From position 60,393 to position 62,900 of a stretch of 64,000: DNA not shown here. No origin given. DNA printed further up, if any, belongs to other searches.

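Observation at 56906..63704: Corrinoid protein / HyuA-like ATPase / MT2 / RamA / DUF169 block with no substrate (MT1) methyltransferase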

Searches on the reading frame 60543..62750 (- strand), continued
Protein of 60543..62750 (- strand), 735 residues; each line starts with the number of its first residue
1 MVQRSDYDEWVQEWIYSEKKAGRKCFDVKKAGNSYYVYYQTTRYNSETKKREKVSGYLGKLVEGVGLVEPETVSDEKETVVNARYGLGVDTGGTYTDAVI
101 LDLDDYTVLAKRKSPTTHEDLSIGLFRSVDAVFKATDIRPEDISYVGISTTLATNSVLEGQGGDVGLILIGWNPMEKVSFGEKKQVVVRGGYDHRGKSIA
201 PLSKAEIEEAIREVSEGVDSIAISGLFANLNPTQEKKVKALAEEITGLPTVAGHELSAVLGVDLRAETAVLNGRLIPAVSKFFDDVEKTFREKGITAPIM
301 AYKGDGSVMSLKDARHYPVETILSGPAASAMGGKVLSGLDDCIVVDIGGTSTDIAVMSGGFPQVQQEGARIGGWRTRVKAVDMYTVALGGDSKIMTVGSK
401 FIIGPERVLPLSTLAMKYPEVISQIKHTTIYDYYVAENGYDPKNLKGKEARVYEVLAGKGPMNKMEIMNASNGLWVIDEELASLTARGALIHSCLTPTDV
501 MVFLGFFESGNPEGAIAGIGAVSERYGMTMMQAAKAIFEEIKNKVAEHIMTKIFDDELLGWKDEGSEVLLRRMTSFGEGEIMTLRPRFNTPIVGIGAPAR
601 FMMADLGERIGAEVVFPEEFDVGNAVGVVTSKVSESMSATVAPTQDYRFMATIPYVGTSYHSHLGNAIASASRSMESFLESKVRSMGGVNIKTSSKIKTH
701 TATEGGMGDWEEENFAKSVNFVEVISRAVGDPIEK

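Call 44: predict_structure(alignment_id=A1)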
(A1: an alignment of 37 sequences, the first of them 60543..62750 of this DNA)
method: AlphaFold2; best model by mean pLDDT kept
length: 735 residues; sequences in the alignment: 37
mean_pLDDT: 80.4   pTM: 0.75
mean pLDDT of the five models: 80.4, 75.5, 74.8, 72.2, 71.3
residues with pLDDT >= 90: 115; 70-90: 504; 50-70: 94; < 50: 22
segments of 3 or more residues with pLDDT < 50: 1-3, 258-260, 704-717
pLDDT, mean of each block of 10 residues (from residue 1): 60 77 70 78 63 73 80 57 83 80 83 75 82 87 86 53 83 76 84 65 84 89 74 80 88 64 78 82 84 88 84 82 81 88 86 84 72 69 81 87 85 91 87 88 83 88 90 84 84 92 87 93 91 93 92 83 85 75 79 90 90 89 87 80 82 77 86 87 81 80 45 47 83 71
secondary structure, 60 per line:
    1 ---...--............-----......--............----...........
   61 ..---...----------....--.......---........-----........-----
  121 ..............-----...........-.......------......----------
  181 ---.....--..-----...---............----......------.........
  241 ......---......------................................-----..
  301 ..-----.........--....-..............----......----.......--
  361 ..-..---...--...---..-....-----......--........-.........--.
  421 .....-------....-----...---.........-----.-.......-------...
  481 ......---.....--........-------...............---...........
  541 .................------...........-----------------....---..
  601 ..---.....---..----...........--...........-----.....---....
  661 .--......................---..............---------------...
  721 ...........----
elements in order (helices of 4 or more, strands of 3 or more residues): H9-20 E26-31 E34-45 E50-62 E66-68 E79-82 E85-91 E95-102 E108-115 H121-134 E143-150 H152-158 E165-170 E184-188 E198-200 H204-215 E220-225 H232-246 E250-252 H262-293 E299-302 E308-310 H311-316 H319-322 H324-337 E342-347 E352-358 E369-371 E374-376 E383-386 E392-397 E400-407 H411-417 H420-425 E433-436 H448-456 H464-470 H478-486 E490-494 H497-504 H512-526 H530-557 H564-574 E592-595 H599-602 H606-610 H620-630 E633-643 E649-653 E657-661 H664-685 E689-702 E718-731

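Call 48: fold_search(model_id=the predicted structure, library=pdb)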
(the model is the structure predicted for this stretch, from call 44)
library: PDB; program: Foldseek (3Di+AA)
matches with E <= 10: 1464; with E <= 0.001: 221
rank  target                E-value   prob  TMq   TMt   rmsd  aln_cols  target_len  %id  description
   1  9h03_A                5.2e-29  1.00  0.57  0.35   7.9       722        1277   18  NMHase, dihydrouridine, 2.1A, CC_mask=0.7859 (released 2025-10-15)
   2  5svc_B                2.2e-27  1.00  0.53  0.54   9.3       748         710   16  Mechanism of ATP-Dependent Acetone Carboxylation, Acetone Carboxylase nucleotide-free structure (released 2017-08-09)
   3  5m45_B                1.4e-26  1.00  0.47  0.49  10.7       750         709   16  Structure of Acetone Carboxylase purified from Xanthobacter autotrophicus (released 2017-08-09)
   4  5svb_B                3.8e-26  1.00  0.58  0.60   7.6       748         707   16  Mechanism of ATP-Dependent Acetone Carboxylation, Acetone Carboxylase AMP bound structure (released 2017-08-09)
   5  5l9w_B                6.8e-25  1.00  0.56  0.58   8.0       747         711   18  Crystal structure of the Apc core complex (released 2017-01-18)
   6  5l9w_b                7.1e-25  1.00  0.54  0.60   8.7       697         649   16  Crystal structure of the Apc core complex (released 2017-01-18)
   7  6yra_A                1.0e-22  1.00  0.55  0.58   7.5       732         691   17  Crystal structure of ATP-dependent caprolactamase from Pseudomonas jessenii (released 2021-04-21)
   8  3c0b_B                2.0e-07  1.00  0.26  0.56  12.7       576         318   10  Crystal structure of the conserved archaeal protein Q6M145. Northeast Structural Genomics Consortium target MrR63 (released 2008-02-26)
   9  3cet_B                2.4e-07  1.00  0.24  0.48  13.8       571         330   11  Crystal structure of the pantheonate kinase-like protein Q6M145 at the resolution 1.8 A. Northeast Structural Genomics (released 2008-03-18)
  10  3c0b_C                4.1e-06  1.00  0.25  0.52  14.9       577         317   10  Crystal structure of the conserved archaeal protein Q6M145. Northeast Structural Genomics Consortium target MrR63 (released 2008-02-26)
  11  3gbt                  5.6e-06  1.00  0.23  0.32  17.4       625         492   10  Crystal structure of gluconate kinase from Lactobacillus acidophilus (released 2009-03-10)
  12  3c0b_A                5.9e-06  1.00  0.26  0.55  13.9       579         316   10  Crystal structure of the conserved archaeal protein Q6M145. Northeast Structural Genomics Consortium target MrR63 (released 2008-02-26)
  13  3h45_C                6.6e-06  1.00  0.24  0.34  16.9       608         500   11  Glycerol Kinase H232E with Ethylene Glycol (released 2009-06-02)
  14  3c0b_D                7.3e-06  1.00  0.26  0.56  14.0       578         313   10  Crystal structure of the conserved archaeal protein Q6M145. Northeast Structural Genomics Consortium target MrR63 (released 2008-02-26)
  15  3cet_A                7.8e-06  1.00  0.21  0.47  11.8       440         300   10  Crystal structure of the pantheonate kinase-like protein Q6M145 at the resolution 1.8 A. Northeast Structural Genomics (released 2008-03-18)
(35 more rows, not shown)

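Call 49: find_homologous_proteins(query=A2, max_evalue=1e-20)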
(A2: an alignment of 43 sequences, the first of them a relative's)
Query A2 (43 sequences) (662 aa, profile of the alignment): 7103 proteins with E <= 1e-20 among 8000 candidates; the best 120 are listed.
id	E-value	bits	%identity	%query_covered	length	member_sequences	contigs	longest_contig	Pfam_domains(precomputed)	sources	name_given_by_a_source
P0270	1.0e-254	865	37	93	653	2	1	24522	PF01968.25,PF13941.13,PF05378.20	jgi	-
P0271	1.5e-252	858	37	98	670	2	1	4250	PF01968.25,PF13941.13,PF05378.20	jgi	-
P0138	5.6e-252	856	39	97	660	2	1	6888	PF01968.25,PF13941.13,PF05378.20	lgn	-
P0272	1.1e-251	855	40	97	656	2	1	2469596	PF01968.25,PF13941.13,PF05378.20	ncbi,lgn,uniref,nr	ncbi:hydantoinase/oxoprolinase family protein [Acetohalobium arabaticum]|uniref:Hydantoinase/oxoprol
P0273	1.9e-251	854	38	97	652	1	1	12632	PF01968.25,PF13941.13,PF05378.20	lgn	-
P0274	1.8e-250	851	38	84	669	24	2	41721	PF01968.25,PF13941.13,PF05378.20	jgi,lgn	jgi:N-methylhydantoinase A/oxoprolinase/acetone carboxylase beta subunit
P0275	5.2e-250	849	37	97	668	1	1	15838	PF01968.25,PF13941.13,PF05378.20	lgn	-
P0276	1.7e-249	848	39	97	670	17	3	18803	PF01968.25,PF13941.13,PF05378.20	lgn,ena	-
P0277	1.2e-248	845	37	97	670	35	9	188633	PF01968.25,PF13941.13,PF05378.20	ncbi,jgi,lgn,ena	ncbi:MAG: hydantoinase/oxoprolinase family protein [Syntrophaceticus schinkii]|jgi:N-methylhydantoin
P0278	1.6e-248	845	39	97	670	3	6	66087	PF01968.25,PF13941.13,PF05378.20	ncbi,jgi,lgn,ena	jgi:N-methylhydantoinase A/oxoprolinase/acetone carboxylase beta subunit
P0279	2.1e-248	844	37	97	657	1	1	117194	PF01968.25,PF13941.13,PF05378.20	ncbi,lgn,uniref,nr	ncbi:hydantoinase/oxoprolinase family protein [Fuchsiella alkaliacetigena]|uniref:hydantoinase/oxopr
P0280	6.3e-248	843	36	93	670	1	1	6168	PF01968.25,PF13941.13,PF05378.20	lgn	-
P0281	1.1e-247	842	37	97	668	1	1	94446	PF01968.25,PF13941.13,PF05378.20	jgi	-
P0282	1.1e-247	842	39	97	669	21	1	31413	PF01968.25,PF13941.13,PF05378.20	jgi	-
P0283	3.4e-247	840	37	96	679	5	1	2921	PF01968.25,PF13941.13,PF05378.20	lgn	-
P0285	1.6e-246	838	39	84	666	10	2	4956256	PF01968.25,PF13941.13,PF05378.20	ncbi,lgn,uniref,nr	ncbi:hydantoinase/oxoprolinase family protein [Sporomusa sphaeroides]|uniref:Acetophenone carboxylas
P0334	2.0e-241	821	38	97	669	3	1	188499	PF01968.25,PF13941.13,PF05378.20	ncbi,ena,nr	ncbi:MAG TPA: hydantoinase/oxoprolinase family protein [Methanomassiliicoccales archaeon]|nr:hydanto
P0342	4.6e-241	820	38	97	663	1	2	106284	PF01968.25,PF13941.13,PF05378.20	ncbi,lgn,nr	ncbi:MAG: hydantoinase/oxoprolinase family protein [Chloroflexota bacterium]|nr:hydantoinase/oxoprol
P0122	2.1e-240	818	100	100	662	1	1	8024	PF01968.25,PF13941.13,PF05378.20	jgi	jgi:N-methylhydantoinase A/oxoprolinase/acetone carboxylase beta subunit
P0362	4.9e-240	816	38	92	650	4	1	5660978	PF01968.25,PF13941.13,PF05378.20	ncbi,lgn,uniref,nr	ncbi:hydantoinase/oxoprolinase family protein [Desulfosporosinus youngiae]|uniref:N-methylhydantoina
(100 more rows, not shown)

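Call 50: find_encoding_contigs(protein=P0272, flank=7000, max_places=1)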
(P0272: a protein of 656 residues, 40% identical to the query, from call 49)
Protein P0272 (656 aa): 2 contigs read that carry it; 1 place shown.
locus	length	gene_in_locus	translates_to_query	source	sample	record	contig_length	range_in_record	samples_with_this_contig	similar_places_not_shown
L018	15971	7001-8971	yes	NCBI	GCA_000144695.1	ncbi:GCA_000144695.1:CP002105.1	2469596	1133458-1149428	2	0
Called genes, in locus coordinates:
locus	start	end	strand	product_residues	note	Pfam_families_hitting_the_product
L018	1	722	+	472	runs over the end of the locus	PF06253:MTTB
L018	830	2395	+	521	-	PF02028:BCCT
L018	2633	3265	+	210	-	PF02607:B12-binding_2, PF02310:B12-binding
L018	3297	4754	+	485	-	PF06253:MTTB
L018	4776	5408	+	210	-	PF02607:B12-binding_2, PF02310:B12-binding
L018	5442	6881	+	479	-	PF06253:MTTB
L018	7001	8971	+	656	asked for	PF05378:Hydant_A_N, PF13941:MutL (faint), PF01968:Hydantoinase_A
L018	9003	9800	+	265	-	PF00809:Pterin_bind, PF03599:CdhD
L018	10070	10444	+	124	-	PF28011:GrdX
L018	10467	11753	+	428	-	PF09338:Gly_reductase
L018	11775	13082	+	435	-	-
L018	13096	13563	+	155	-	-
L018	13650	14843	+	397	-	PF00890:FAD_binding_2 (faint), PF01134:GIDA (faint), PF01266:DAO (faint), PF01946:Thi4 (faint), PF07992:Pyr_redox_2, PF13738:Pyr_redox_3, PF00070:Pyr_redox, PF00085:Thioredoxin (weak), +2 more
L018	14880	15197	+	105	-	PF00085:Thioredoxin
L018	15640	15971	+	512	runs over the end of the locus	PF08545:ACP_syn_III (weak), PF19364:DUF5940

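Call 51: find_encoding_contigs(protein=P0285, flank=7000, max_places=1)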
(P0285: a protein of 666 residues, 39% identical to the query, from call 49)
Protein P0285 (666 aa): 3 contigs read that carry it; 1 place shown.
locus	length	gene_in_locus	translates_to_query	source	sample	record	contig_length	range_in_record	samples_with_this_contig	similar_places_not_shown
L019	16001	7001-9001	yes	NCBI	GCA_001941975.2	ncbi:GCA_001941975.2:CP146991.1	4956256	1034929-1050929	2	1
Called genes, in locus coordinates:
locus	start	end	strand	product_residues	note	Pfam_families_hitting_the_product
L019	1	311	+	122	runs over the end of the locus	PF28011:GrdX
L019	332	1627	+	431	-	PF09338:Gly_reductase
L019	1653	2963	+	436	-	-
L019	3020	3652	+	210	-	PF02607:B12-binding_2, PF02310:B12-binding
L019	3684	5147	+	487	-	PF06253:MTTB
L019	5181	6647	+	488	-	PF06253:MTTB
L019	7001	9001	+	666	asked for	PF05378:Hydant_A_N, PF13941:MutL (faint), PF01968:Hydantoinase_A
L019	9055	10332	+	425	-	PF00939:Na_sulph_symp (weak), PF02040:ArsB, PF06450:NhaB (faint), PF03600:CitMHS, PF16980:CitMHS_2, PF00939:Na_sulph_symp (weak)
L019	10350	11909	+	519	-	PF02028:BCCT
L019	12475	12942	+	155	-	-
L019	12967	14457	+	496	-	PF02028:BCCT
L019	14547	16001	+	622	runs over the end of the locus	PF00009:GTP_EFTU, PF03144:GTP_EFTU_D2, PF25461:Beta-barrel_SelB, PF09106:WHD_2nd_SelB, PF09107:WHD_3rd_SelB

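Call 52: find_encoding_contigs(protein=P0334, flank=7000, max_places=1)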
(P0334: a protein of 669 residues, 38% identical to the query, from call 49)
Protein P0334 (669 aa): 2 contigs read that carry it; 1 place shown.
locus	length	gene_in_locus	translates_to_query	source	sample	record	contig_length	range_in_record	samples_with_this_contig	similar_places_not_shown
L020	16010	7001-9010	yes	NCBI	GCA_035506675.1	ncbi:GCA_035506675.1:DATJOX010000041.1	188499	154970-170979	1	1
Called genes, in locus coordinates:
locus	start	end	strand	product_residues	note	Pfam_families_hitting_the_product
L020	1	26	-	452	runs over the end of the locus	PF01523:PmbA_TldD_1st (weak), PF19289:PmbA_TldD_3rd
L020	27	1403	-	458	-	PF01523:PmbA_TldD_1st, PF19290:PmbA_TldD_2nd, PF19289:PmbA_TldD_3rd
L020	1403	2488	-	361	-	PF01321:Creatinase_N, PF00557:Peptidase_M24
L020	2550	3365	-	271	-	PF03435:Sacchrp_dh_NADP (weak), PF03447:NAD_binding_3, PF01958:Asp_DH_C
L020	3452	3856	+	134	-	PF01951:Archease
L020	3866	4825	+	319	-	PF22700:MVD-like_N, PF00288:GHMP_kinases_N, PF18376:MDD_C (weak), PF21433:M3K_C (weak)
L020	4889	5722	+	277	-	-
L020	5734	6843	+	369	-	-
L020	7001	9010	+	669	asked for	PF05378:Hydant_A_N, PF13941:MutL (faint), PF01968:Hydantoinase_A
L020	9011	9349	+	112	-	PF08859:DGC (weak)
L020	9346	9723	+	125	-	PF08859:DGC (weak)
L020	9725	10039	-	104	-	-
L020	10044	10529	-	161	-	-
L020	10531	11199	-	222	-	PF02492:cobW, PF03205:MobB (weak), PF03308:MeaB (faint)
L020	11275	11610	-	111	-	PF12838:Fer4_7 (weak), PF00037:Fer4 (weak), PF12797:Fer4_2 (weak), PF12837:Fer4_6, PF13237:Fer4_10, PF14697:Fer4_21 (weak), PF12838:Fer4_7, PF13187:Fer4_9, +2 more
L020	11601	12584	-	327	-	PF03599:CdhD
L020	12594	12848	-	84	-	PF04014:MazE_antitoxin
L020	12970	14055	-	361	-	PF01208:URO-D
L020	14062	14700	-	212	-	PF02607:B12-binding_2, PF02310:B12-binding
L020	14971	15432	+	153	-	-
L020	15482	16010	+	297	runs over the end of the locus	PF04909:Amidohydro_2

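Call 53: find_related_loci(query=A2, collection=metagenome_contigs, flank=8000)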
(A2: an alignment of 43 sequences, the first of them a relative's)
Query A2 (662 aa) in metagenome_contigs; peptide patterns used: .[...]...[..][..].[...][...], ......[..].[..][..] (x = any residue, [..] = any of these).
600 stretches matched a pattern (row limit reached: there are more); 590 encode a relative of the query (tblastn E <= 1e-3); the best 80 are kept; 80 distinct loci.
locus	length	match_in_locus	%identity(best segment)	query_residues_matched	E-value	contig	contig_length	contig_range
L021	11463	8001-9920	47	10-652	0e+0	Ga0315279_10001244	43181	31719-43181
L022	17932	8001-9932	44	11-652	3e-179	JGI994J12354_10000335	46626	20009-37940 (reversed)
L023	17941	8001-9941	46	11-652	2e-178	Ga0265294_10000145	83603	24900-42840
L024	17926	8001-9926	44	9-653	2e-167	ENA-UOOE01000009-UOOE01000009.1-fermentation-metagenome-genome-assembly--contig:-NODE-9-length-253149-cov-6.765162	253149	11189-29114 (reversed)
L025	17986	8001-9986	39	10-654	6e-132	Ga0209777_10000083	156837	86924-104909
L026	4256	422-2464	37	10-634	6e-127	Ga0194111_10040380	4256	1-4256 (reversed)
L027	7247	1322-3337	39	1-654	3e-122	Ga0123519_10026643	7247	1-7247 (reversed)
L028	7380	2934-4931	38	10-654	7e-122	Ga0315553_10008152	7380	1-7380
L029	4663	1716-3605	38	10-624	7e-122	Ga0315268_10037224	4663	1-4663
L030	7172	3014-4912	38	10-620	5e-119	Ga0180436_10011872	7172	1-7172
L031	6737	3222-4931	41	6-568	1e-115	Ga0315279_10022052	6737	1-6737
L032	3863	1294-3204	37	6-622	9e-116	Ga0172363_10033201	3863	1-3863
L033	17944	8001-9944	38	12-636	4e-113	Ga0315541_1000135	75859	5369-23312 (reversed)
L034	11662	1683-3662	37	5-652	9e-112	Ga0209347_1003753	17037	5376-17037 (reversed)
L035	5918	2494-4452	35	10-654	2e-111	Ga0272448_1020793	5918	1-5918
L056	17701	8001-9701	37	12-558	1e-97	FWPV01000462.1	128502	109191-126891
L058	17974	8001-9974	35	10-648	3e-96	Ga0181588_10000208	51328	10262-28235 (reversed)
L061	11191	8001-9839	35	10-608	2e-94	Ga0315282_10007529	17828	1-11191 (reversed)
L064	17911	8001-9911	34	10-621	4e-94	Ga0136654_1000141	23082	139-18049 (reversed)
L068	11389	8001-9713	36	10-560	1e-92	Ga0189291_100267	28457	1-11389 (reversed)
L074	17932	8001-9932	34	12-628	4e-89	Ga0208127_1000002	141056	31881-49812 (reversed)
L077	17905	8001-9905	34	10-631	6e-88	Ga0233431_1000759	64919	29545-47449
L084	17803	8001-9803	34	10-588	4e-86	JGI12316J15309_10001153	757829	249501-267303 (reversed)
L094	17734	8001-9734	33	12-566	6e-84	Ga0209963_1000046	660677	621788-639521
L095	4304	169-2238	37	7-622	5e-84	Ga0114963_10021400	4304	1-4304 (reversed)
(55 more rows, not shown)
